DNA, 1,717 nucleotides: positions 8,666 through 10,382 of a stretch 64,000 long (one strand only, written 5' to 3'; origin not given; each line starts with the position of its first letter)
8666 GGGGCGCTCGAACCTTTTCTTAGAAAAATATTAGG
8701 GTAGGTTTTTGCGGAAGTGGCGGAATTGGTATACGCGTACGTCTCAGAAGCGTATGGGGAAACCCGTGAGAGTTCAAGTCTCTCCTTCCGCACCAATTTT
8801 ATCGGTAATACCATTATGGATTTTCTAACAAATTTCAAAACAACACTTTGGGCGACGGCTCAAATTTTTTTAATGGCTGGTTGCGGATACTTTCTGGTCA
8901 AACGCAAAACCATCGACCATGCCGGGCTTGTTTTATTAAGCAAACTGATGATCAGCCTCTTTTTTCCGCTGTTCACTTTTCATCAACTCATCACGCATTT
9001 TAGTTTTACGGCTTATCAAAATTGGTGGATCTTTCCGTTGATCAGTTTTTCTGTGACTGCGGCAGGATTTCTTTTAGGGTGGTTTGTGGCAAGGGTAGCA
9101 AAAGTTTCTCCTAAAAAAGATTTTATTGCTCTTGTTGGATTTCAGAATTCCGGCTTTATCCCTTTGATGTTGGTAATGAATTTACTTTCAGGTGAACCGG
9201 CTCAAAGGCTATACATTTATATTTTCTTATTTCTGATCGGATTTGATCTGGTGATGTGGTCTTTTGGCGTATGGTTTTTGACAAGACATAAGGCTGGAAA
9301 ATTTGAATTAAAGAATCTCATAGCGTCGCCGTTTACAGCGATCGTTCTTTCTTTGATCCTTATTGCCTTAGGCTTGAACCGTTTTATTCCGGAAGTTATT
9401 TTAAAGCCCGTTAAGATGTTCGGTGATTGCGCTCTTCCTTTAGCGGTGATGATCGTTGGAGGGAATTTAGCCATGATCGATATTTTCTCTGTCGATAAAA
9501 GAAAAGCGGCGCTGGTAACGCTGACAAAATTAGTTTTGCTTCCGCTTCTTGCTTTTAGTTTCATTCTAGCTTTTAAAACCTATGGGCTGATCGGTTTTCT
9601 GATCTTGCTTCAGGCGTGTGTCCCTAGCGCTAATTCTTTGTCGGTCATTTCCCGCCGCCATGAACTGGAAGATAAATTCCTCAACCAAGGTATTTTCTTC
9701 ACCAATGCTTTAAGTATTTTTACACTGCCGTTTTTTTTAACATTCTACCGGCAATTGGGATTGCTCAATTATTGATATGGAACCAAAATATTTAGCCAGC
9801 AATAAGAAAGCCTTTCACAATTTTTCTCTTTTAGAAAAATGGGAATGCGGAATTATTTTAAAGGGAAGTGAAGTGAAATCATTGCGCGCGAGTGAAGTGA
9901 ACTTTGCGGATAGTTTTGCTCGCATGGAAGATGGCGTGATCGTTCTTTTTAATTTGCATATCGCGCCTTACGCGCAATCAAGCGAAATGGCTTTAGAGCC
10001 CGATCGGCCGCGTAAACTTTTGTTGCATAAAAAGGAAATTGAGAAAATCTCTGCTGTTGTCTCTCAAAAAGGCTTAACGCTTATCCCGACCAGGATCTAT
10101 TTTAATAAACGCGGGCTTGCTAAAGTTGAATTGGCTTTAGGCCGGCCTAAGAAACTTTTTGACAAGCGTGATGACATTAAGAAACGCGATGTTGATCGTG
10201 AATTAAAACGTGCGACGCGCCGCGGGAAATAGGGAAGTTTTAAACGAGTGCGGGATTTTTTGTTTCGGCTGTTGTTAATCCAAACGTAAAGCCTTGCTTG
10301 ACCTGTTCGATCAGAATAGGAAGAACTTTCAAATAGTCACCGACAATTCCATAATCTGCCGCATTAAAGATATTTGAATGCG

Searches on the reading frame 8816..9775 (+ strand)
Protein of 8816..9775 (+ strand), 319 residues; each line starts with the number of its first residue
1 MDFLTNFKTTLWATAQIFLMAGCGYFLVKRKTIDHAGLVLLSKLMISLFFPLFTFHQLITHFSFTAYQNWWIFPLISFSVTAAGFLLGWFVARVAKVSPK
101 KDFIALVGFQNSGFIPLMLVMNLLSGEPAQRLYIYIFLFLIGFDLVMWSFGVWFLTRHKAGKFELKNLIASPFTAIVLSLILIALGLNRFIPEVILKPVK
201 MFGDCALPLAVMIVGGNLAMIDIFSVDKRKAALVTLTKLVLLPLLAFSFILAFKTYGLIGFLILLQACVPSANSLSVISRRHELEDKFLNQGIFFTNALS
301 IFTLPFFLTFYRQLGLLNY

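Call 11: search_protein_families(library=pfam, proteins=[window:8816-9775:+])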
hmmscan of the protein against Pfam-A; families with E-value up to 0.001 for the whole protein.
window:8816-9775:+ (319 aa): 1 family
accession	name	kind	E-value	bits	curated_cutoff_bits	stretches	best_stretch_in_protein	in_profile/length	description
PF03547.23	Mem_trans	-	2.3e-29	102.5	25.7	2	13-142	5-136/343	Membrane transport protein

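Call 13: find_related_loci(query=window:8816-9775:+, collection=genome_contigs, flank=4000)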
Query window:8816-9775:+ (319 aa) in genome_contigs; peptide patterns used: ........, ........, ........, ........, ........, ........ (x = any residue, [..] = any of these).
35 stretches matched a pattern; 3 encode a relative of the query (tblastn E <= 1e-3); 3 distinct loci.
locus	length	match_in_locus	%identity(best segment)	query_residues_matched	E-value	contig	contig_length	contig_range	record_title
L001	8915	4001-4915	69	13-316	8e-134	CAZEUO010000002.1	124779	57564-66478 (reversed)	MAG TPA_asm: uncultured Planctomycetales bacterium isolate SRP178908_co1_326 genome assembly, contig: NODE_52_length_124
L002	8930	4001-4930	54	3-311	2e-97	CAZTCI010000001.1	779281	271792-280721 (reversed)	MAG TPA_asm: uncultured Planctomycetales bacterium isolate binchicken_co185_276 genome assembly, contig: NODE_4_length_7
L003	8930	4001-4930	45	3-311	1e-88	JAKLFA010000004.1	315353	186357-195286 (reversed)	MAG: Candidatus Omnitrophota bacterium isolate RA.bin146 RA.bin146_4, whole genome shotgun sequence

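Call 32: find_encoding_contigs(protein=window:8816-9775:+, flank=3000, max_places=10)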
Protein window:8816-9775:+ (319 aa): no gene with exactly this product is on record in the collection.

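Call 33: find_homologous_proteins(query=window:8816-9775:+, max_evalue=1e-20)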
Query window:8816-9775:+ (319 aa): 199 proteins with E <= 1e-20 among 8000 candidates; the best 120 are listed.
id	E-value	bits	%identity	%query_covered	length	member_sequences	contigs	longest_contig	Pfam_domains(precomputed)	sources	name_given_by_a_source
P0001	3.8e-201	685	100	100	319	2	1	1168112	PF03547.24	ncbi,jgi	ncbi:MAG: AEC family transporter [Candidatus Omnitrophota bacterium]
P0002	2.9e-134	466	70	98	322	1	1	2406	PF03547.24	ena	-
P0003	7.9e-134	464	69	95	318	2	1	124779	PF03547.24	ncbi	-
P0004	6.2e-133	461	68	99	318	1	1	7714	PF03547.24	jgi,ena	-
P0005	2.8e-127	443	66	98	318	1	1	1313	PF03547.24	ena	-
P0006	6.2e-123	428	64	98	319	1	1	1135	PF03547.24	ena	-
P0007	5.7e-122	425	64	98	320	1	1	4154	PF03547.24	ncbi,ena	-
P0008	7.0e-114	399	59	97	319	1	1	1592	PF03547.24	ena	-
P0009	1.8e-112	394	57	99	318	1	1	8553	PF03547.24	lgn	-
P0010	9.7e-110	385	56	97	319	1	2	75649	PF03547.24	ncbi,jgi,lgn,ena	-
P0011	9.8e-106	372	59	96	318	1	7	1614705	PF03547.24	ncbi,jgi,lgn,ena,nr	ncbi:MAG TPA: AEC family transporter [Candidatus Omnitrophota bacterium]|nr:AEC family transporter [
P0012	1.2e-103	365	55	97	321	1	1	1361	PF03547.24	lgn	-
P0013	4.6e-102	360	57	97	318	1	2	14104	PF03547.24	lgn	-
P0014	1.3e-101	358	57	95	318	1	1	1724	PF03547.24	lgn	-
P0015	1.3e-96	342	55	89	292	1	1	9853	PF03547.24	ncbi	-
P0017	2.2e-94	335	54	97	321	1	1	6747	PF03547.24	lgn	-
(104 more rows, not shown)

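Call 34: find_encoding_contigs(protein=P0002, flank=3000, max_places=3)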
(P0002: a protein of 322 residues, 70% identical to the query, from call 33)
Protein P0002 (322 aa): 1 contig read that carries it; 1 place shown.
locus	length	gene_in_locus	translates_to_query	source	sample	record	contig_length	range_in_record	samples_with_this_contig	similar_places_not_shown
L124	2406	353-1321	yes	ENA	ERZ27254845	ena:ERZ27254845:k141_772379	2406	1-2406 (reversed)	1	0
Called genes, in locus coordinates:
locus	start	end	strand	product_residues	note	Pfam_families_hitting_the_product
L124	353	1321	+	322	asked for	PF03547:Mem_trans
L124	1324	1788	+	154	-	PF01668:SmpB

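Call 35: find_encoding_contigs(protein=P0004, flank=3000, max_places=3)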
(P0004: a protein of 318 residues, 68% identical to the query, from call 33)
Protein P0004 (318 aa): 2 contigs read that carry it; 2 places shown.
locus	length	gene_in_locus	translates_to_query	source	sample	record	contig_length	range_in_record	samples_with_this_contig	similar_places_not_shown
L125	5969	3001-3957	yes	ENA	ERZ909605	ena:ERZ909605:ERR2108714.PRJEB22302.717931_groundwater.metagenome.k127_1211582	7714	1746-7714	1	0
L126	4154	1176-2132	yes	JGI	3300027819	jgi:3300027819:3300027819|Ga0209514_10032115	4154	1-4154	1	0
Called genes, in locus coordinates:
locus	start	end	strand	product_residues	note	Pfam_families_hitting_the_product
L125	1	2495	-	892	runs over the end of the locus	PF28598:PDH_E1_N, PF00456:Transketolase_N, PF17831:PDH_E1_M, PF22613:Transketolase_C_1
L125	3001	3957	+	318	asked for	PF03547:Mem_trans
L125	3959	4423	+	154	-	PF01668:SmpB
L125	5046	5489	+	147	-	PF01814:Hemerythrin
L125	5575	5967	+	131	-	?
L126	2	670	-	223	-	?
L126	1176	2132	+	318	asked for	PF03547:Mem_trans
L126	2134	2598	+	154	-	PF01668:SmpB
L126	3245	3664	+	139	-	PF01814:Hemerythrin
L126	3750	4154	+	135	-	?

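Call 36: find_encoding_contigs(protein=P0007, flank=3000, max_places=3)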
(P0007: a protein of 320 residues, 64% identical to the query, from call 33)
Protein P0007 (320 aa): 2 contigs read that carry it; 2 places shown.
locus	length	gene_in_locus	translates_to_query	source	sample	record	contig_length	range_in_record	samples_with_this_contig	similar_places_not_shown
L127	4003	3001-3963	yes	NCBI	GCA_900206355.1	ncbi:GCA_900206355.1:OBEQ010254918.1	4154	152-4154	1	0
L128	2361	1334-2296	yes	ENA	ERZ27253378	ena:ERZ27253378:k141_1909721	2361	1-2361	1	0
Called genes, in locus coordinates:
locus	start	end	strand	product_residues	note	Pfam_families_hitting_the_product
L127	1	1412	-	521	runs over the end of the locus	?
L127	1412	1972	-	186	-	PF28598:PDH_E1_N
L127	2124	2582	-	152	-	-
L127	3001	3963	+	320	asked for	PF03547:Mem_trans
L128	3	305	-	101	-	?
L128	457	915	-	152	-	-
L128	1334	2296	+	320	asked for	PF03547:Mem_trans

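Call 37: find_encoding_contigs(protein=P0010, flank=3000, max_places=3)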
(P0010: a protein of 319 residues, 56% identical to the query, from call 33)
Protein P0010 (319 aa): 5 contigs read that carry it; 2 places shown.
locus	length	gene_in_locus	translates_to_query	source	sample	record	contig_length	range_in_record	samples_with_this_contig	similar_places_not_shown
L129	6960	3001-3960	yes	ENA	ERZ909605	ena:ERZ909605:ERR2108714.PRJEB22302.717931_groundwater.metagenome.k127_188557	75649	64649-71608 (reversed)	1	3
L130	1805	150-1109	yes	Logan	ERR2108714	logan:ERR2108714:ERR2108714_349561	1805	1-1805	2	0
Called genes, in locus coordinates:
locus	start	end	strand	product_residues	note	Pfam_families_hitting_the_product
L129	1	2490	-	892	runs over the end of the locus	PF28598:PDH_E1_N, PF00456:Transketolase_N, PF17831:PDH_E1_M, PF22613:Transketolase_C_1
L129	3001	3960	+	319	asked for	PF03547:Mem_trans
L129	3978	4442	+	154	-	PF01668:SmpB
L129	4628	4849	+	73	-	-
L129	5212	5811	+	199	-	PF00160:Pro_isomerase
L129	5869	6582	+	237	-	-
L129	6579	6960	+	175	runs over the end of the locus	PF01641:SelR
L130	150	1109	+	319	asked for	PF03547:Mem_trans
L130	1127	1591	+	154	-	PF01668:SmpB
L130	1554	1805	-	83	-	?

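Call 38: find_encoding_contigs(protein=P0011, flank=3000, max_places=3)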
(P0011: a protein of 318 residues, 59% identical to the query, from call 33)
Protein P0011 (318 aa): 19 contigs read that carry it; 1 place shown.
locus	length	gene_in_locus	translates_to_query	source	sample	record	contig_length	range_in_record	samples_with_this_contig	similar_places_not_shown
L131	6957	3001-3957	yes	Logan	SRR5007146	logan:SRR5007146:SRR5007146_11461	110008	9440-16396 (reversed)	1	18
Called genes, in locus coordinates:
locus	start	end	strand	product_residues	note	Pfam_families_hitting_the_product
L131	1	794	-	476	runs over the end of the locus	PF01134:GIDA (faint), PF01262:AlaDh_PNT_C (faint), PF03486:HI0933_like (faint), PF03721:UDPG_MGDP_dh_N (faint), PF07992:Pyr_redox_2, PF13450:NAD_binding_8 (weak), PF00070:Pyr_redox, PF02852:Pyr_redox_dim, +2 more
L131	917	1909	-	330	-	PF09925:DUF2157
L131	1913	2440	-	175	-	-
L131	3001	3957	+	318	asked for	PF03547:Mem_trans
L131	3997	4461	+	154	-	PF01668:SmpB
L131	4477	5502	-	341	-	PF01073:3Beta_HSD, PF01370:Epimerase, PF05368:NmrA, PF16363:GDP_Man_Dehyd (weak), PF13460:NAD_binding_10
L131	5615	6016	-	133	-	PF01741:MscL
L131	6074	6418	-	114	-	-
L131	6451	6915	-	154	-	PF01243:PNPOx_N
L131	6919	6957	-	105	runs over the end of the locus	-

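Call 43: find_encoding_contigs(protein=P0009, flank=3000, max_places=2)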
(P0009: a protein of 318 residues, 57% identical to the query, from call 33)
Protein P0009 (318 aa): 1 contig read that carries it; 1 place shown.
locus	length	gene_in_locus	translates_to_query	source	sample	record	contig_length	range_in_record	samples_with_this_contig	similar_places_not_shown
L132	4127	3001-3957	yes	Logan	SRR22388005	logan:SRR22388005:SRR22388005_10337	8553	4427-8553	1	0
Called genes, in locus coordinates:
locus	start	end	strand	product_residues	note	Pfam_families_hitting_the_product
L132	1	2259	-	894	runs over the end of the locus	PF28598:PDH_E1_N, PF00456:Transketolase_N, PF17831:PDH_E1_M, PF22613:Transketolase_C_1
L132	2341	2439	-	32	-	-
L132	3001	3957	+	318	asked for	PF03547:Mem_trans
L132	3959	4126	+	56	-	?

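Call 44: find_encoding_contigs(protein=P0013, flank=3000, max_places=2)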
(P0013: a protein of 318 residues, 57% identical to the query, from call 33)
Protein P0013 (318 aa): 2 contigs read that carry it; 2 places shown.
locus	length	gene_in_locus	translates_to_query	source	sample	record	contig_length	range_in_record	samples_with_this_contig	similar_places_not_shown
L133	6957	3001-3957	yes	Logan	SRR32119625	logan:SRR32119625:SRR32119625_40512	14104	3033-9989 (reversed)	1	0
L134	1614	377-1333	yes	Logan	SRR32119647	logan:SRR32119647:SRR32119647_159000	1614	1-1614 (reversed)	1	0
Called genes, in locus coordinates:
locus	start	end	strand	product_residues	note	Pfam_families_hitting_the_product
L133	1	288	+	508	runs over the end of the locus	PF16927:HisKA_7TM, PF02518:HATPase_c, PF14501:HATPase_c_5 (faint)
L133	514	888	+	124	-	PF00072:Response_reg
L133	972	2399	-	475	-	PF01134:GIDA (faint), PF01262:AlaDh_PNT_C (faint), PF03486:HI0933_like (faint), PF03721:UDPG_MGDP_dh_N (faint), PF07992:Pyr_redox_2, PF13450:NAD_binding_8 (faint), PF00070:Pyr_redox, PF02852:Pyr_redox_dim, +1 more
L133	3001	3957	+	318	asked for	PF03547:Mem_trans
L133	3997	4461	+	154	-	PF01668:SmpB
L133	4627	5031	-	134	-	PF01741:MscL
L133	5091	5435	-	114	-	-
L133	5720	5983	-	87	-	-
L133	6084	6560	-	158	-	PF24787:TEX47, PF04940:BLUF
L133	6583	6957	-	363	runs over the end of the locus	PF01641:SelR, PF01625:PMSR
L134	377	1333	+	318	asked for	PF03547:Mem_trans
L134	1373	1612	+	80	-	?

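Call 45: find_encoding_contigs(protein=P0015, flank=3000, max_places=2)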
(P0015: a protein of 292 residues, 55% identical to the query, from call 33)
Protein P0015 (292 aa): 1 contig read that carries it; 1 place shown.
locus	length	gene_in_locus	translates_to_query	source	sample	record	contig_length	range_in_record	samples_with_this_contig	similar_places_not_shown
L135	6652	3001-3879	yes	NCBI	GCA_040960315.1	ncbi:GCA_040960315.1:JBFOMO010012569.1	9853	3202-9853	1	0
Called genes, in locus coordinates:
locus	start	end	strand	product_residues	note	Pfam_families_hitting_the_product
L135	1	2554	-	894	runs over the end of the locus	PF28598:PDH_E1_N, PF00456:Transketolase_N, PF17831:PDH_E1_M, PF22613:Transketolase_C_1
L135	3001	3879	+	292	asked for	PF03547:Mem_trans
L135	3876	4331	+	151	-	PF01668:SmpB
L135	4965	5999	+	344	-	PF13102:Phage_int_SAM_5 (weak), PF00589:Phage_integrase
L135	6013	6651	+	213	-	?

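Call 46: find_encoding_contigs(protein=P0017, flank=3000, max_places=2)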
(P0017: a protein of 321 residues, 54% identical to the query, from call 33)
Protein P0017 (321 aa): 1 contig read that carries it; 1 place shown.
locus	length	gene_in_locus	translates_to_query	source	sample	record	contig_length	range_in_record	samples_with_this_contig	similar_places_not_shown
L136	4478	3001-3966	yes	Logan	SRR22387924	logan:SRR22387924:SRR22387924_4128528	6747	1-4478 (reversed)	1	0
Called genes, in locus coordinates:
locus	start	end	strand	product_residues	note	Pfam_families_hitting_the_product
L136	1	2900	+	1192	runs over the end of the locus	PF04313:HSDR_N, PF04851:ResIII, PF18766:SWI2_SNF2, PF22679:T1R_D3-like, PF11867:T1RH-like_C, PF00717:Peptidase_S24 (weak)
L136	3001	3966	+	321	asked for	PF03547:Mem_trans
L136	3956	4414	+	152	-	PF01668:SmpB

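Call 64: find_encoding_contigs(protein=P0008, flank=1500, max_places=2)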
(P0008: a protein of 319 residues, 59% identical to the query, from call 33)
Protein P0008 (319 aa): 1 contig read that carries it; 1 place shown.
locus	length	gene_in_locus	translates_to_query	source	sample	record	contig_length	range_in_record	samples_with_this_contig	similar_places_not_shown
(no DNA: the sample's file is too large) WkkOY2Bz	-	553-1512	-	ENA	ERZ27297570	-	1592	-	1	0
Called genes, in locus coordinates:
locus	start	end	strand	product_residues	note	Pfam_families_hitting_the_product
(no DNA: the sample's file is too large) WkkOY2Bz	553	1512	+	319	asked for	PF03547:Mem_trans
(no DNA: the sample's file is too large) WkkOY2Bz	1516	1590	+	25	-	?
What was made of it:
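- Tried and rejected: A look-up of the window's own AEC protein found nothing (call 32), and the P0008 look-up returned no DNA (call 64).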

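Call 65: find_encoding_contigs(protein=P0014, flank=1500, max_places=2)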
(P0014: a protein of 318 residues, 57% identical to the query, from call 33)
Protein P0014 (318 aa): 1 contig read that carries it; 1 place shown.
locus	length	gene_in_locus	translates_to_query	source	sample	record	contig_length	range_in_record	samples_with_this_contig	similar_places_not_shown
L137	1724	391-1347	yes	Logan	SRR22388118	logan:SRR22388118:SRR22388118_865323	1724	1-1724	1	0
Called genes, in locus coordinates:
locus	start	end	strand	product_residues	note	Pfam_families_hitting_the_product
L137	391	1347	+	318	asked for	PF03547:Mem_trans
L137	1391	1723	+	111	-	?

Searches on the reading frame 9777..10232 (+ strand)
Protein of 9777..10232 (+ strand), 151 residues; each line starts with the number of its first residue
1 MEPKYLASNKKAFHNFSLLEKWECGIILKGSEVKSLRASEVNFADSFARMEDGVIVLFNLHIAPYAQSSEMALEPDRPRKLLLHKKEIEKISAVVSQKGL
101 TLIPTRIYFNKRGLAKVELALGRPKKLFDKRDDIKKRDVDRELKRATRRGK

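Call 11: search_protein_families(library=pfam, proteins=[window:9777-10232:+])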
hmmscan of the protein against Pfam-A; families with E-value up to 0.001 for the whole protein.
window:9777-10232:+ (151 aa): 1 family
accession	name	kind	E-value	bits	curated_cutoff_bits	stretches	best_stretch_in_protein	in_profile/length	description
PF01668.23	SmpB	-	1.3e-53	181.2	27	1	7-148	2-142/143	SmpB protein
